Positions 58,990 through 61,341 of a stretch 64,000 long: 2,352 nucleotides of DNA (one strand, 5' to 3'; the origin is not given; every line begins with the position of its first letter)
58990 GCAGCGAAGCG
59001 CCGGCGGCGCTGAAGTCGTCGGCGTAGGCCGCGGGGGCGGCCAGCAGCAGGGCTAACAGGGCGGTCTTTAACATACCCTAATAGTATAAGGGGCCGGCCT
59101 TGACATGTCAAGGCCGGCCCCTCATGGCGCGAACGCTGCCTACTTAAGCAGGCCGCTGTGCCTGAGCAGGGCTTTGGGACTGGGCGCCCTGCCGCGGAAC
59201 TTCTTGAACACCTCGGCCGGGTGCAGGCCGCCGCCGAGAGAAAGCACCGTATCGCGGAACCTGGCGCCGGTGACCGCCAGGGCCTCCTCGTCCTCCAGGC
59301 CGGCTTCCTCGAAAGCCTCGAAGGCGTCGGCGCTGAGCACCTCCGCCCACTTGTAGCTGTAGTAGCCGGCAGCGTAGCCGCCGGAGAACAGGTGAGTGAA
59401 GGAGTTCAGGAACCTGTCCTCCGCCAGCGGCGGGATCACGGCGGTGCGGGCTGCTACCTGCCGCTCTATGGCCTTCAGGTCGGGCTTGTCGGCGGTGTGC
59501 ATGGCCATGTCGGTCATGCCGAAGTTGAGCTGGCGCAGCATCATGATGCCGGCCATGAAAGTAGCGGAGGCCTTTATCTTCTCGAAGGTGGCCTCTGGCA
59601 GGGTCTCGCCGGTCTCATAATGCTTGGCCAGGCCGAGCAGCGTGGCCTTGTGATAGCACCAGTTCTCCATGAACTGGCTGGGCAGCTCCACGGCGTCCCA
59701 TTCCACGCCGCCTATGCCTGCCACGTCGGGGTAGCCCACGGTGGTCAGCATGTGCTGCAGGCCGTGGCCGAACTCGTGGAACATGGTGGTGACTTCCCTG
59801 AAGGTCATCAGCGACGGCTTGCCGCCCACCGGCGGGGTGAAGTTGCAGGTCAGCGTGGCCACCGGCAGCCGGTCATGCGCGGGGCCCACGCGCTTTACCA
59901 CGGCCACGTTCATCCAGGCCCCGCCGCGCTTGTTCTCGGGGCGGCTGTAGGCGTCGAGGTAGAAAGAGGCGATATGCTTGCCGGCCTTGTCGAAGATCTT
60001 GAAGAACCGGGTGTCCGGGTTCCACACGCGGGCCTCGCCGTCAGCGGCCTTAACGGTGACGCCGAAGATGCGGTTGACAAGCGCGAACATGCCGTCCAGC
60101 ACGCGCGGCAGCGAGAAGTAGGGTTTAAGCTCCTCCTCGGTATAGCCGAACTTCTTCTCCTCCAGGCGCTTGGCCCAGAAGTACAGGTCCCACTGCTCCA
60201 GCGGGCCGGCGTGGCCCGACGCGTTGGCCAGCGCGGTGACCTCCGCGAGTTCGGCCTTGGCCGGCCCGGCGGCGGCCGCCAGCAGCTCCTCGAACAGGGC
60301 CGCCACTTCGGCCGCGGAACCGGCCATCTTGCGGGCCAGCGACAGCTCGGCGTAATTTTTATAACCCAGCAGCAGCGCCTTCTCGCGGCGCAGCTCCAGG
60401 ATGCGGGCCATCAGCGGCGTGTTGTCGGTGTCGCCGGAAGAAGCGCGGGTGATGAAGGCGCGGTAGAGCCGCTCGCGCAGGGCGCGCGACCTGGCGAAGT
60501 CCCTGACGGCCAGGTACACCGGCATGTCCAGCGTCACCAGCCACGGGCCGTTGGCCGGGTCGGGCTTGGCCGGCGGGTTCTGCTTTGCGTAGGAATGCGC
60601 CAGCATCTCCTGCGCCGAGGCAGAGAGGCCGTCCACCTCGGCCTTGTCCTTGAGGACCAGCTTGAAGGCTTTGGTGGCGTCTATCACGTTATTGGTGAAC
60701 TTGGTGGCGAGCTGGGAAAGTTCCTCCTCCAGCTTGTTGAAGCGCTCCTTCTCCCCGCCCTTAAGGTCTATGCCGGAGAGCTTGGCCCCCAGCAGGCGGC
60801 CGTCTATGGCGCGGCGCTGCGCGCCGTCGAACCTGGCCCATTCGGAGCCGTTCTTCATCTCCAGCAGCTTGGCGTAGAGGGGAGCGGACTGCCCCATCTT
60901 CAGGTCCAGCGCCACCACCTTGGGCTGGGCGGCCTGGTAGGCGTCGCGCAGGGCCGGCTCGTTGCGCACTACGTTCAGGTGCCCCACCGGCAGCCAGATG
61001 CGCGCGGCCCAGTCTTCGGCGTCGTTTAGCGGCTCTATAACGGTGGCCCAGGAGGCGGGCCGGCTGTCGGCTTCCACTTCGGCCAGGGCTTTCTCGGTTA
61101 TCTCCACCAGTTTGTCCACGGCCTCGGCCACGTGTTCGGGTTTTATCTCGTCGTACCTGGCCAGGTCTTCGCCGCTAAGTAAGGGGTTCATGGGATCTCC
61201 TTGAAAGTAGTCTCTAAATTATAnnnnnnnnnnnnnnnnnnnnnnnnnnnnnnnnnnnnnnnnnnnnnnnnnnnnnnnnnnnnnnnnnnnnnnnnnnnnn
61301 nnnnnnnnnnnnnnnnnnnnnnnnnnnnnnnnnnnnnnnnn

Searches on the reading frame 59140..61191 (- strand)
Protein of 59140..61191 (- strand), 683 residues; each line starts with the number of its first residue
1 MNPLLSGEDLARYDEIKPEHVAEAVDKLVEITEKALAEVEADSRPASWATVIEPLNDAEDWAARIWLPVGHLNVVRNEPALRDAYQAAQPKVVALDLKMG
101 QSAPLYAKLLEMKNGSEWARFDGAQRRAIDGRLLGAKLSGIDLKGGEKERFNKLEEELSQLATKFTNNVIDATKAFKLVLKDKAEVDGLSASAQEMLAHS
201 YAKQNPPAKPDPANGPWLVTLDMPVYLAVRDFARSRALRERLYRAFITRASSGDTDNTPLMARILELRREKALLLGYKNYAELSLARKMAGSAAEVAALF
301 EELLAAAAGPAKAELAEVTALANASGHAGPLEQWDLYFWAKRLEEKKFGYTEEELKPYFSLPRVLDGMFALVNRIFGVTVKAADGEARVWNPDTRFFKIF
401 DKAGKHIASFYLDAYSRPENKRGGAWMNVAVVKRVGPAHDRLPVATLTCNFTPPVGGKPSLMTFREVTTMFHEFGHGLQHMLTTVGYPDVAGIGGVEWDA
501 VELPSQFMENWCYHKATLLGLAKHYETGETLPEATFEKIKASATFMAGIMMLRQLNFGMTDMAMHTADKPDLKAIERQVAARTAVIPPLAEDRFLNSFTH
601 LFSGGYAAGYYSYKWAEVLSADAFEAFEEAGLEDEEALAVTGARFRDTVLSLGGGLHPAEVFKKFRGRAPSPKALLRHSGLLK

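Call 59: search_protein_families(library=ncbifam, proteins=[window:59140-61191:-], max_evalue=0.00001)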
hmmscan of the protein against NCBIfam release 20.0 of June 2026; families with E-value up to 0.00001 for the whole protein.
window:59140-61191:- (683 aa): 2 families
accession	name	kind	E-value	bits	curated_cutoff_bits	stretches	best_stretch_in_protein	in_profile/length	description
NF008159.0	PRK10911.1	equivalog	1.7e-186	621.5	927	1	2-681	3-678/680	oligopeptidase A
NF007624.0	PRK10280.1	equivalog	1.5e-94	317.6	944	1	11-681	18-679/681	peptidyl-dipeptidase Dcp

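Call 62: list_cluster_members(proteins=[window:59140-61191:-, window:52907-55087:-, window:28654-30000:+, window:20288-21370:-, window:18437-20236:-])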
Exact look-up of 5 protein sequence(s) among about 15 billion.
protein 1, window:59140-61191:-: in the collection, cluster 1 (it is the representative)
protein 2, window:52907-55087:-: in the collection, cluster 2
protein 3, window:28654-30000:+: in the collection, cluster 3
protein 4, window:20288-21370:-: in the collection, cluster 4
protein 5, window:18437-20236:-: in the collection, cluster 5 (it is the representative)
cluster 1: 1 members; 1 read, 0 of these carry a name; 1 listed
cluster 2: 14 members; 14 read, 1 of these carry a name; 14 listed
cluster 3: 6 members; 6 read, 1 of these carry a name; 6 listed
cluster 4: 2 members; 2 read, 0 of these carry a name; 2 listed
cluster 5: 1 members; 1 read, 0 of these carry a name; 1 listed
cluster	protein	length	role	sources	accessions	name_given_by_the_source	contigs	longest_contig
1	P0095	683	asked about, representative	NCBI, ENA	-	-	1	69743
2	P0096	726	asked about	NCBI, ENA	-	-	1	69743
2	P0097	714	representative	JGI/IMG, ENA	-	-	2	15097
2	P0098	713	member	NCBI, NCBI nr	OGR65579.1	MAG: penicillin-binding protein 1C [Elusimicrobia bacterium GWB2_63_22]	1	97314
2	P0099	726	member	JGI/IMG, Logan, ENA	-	-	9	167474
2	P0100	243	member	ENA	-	-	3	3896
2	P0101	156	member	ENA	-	-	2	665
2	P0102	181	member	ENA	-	-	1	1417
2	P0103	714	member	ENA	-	-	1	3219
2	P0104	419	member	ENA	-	-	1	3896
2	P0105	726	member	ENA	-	-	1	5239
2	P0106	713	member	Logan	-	-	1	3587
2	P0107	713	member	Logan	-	-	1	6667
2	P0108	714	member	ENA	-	-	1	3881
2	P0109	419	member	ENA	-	-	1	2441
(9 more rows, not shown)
